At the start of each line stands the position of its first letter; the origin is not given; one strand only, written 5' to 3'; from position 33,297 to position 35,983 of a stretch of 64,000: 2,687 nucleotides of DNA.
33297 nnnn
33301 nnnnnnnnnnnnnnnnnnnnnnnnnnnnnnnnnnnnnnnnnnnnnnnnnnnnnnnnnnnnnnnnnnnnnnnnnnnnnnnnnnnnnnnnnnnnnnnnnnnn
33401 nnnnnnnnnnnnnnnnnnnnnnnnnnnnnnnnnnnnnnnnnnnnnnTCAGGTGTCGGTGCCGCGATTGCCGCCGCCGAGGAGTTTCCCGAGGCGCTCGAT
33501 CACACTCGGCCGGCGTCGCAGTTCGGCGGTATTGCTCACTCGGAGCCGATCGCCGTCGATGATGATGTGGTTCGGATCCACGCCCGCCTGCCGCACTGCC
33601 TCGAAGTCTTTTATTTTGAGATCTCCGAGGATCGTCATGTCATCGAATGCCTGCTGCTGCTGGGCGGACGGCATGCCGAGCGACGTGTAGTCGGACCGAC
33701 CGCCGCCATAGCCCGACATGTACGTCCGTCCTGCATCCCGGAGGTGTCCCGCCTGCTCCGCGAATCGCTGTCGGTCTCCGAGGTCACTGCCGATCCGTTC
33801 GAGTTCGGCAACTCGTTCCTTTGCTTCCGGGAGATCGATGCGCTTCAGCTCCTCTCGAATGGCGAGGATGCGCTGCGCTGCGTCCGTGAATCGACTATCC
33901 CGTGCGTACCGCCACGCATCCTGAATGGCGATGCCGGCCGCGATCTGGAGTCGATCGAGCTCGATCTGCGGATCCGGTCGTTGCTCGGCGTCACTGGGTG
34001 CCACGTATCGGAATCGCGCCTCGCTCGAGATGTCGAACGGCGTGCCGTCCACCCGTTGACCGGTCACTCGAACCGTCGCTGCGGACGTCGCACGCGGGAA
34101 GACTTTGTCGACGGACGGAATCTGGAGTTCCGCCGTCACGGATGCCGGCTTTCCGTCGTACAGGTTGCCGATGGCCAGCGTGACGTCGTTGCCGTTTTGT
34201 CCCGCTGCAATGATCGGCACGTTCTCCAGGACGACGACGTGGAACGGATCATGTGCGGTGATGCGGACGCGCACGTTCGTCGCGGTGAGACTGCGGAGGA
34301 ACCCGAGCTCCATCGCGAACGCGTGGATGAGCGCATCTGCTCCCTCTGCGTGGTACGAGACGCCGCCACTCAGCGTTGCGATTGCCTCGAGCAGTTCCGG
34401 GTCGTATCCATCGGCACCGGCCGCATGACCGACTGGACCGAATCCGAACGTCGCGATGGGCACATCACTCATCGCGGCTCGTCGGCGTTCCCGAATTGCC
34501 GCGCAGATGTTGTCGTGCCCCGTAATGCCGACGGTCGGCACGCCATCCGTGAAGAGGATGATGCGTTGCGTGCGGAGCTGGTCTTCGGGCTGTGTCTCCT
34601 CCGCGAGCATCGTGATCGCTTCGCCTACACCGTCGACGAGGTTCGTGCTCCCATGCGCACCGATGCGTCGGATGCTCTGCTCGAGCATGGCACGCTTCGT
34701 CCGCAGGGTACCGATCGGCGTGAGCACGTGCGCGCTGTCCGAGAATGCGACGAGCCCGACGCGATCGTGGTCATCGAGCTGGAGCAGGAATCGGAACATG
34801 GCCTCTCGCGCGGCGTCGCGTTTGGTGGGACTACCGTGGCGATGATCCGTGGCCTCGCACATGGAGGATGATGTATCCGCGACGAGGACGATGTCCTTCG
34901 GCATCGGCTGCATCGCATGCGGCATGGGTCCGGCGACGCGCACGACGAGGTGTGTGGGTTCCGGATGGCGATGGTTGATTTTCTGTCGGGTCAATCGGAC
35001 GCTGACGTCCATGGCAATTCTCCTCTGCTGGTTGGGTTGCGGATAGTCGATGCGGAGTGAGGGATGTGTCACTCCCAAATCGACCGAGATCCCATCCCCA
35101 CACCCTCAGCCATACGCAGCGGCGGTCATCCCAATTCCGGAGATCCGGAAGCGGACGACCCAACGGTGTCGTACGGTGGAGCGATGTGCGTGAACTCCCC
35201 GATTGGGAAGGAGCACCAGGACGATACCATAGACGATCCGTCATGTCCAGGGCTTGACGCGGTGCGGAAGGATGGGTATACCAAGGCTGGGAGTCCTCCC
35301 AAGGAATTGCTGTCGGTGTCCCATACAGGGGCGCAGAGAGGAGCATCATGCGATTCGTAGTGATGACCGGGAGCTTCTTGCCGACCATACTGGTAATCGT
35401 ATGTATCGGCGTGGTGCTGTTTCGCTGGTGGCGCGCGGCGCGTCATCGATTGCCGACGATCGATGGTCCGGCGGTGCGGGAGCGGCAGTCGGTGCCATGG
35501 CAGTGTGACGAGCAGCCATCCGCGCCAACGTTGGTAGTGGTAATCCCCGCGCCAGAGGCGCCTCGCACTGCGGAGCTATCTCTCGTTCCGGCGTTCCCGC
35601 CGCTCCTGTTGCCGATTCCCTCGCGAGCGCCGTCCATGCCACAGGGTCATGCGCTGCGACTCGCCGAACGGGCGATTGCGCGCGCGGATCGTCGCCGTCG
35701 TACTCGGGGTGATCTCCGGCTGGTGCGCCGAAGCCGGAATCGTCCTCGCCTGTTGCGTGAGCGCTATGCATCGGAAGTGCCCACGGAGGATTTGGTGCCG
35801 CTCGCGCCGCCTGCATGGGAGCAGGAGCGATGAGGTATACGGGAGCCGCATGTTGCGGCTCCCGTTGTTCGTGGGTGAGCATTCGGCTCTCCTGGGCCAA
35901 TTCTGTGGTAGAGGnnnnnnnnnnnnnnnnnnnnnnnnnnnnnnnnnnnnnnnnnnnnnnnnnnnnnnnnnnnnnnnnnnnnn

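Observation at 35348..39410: Psp-like membrane-stress module: TM protein, TPM-domain / giant coiled-coil / Ser-repeat protein, then PspA/IM30 with a strong terminator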

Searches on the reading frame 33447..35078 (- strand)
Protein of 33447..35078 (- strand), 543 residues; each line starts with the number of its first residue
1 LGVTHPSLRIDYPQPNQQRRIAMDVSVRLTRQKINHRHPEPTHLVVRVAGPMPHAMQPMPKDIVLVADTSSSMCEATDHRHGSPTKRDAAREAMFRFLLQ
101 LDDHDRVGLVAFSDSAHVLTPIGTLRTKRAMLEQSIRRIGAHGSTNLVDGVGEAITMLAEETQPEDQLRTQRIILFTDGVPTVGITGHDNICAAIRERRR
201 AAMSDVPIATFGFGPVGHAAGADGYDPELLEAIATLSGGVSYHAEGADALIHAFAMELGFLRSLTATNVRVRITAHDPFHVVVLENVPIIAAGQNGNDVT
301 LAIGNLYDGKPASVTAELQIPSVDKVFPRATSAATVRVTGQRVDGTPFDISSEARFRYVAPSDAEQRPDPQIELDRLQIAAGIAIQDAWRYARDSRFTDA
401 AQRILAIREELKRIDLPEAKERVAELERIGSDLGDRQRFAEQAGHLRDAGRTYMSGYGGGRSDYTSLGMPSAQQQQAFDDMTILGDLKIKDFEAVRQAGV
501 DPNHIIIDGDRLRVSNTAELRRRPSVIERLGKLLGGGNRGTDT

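Call 3: search_protein_families(library=pfam, proteins=[window:33447-35078:-], max_evalue=0.01)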
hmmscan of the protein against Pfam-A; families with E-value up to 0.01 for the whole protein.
window:33447-35078:- (543 aa): 3 families
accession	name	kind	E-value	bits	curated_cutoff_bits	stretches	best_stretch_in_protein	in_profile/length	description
PF13519.12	VWA_2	-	4.6e-18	66.2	27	1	63-179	1-106/107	von Willebrand factor type A domain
PF00092.34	VWA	-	9.8e-16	58.9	23.8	1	62-240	1-158/174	von Willebrand factor type A domain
PF13768.12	VWA_3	-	3.8e-07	30.7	27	1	62-241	2-153/155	von Willebrand factor type A domain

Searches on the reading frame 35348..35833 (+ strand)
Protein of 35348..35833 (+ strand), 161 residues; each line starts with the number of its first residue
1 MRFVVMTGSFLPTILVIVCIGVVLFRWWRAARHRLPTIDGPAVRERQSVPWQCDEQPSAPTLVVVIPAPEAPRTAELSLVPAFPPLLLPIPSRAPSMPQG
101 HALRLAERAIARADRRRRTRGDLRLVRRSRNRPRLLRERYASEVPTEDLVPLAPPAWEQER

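Call 3: search_protein_families(library=pfam, proteins=[window:35348-35833:+], max_evalue=0.01)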
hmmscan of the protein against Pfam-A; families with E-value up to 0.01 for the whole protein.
window:35348-35833:+ (161 aa): 1 family
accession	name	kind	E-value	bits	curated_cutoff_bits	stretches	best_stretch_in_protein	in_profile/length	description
PF25104.1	DUF7812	-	0.0019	17.3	27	1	71-126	166-221/488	Domain of unknown function (DUF7812)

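Call 31: search_protein_families(library=ncbifam, proteins=[window:35348-35830:+], max_evalue=0.01)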
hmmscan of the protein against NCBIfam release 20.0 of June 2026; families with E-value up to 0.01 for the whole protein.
window:35348-35830:+ (161 aa): 0 families
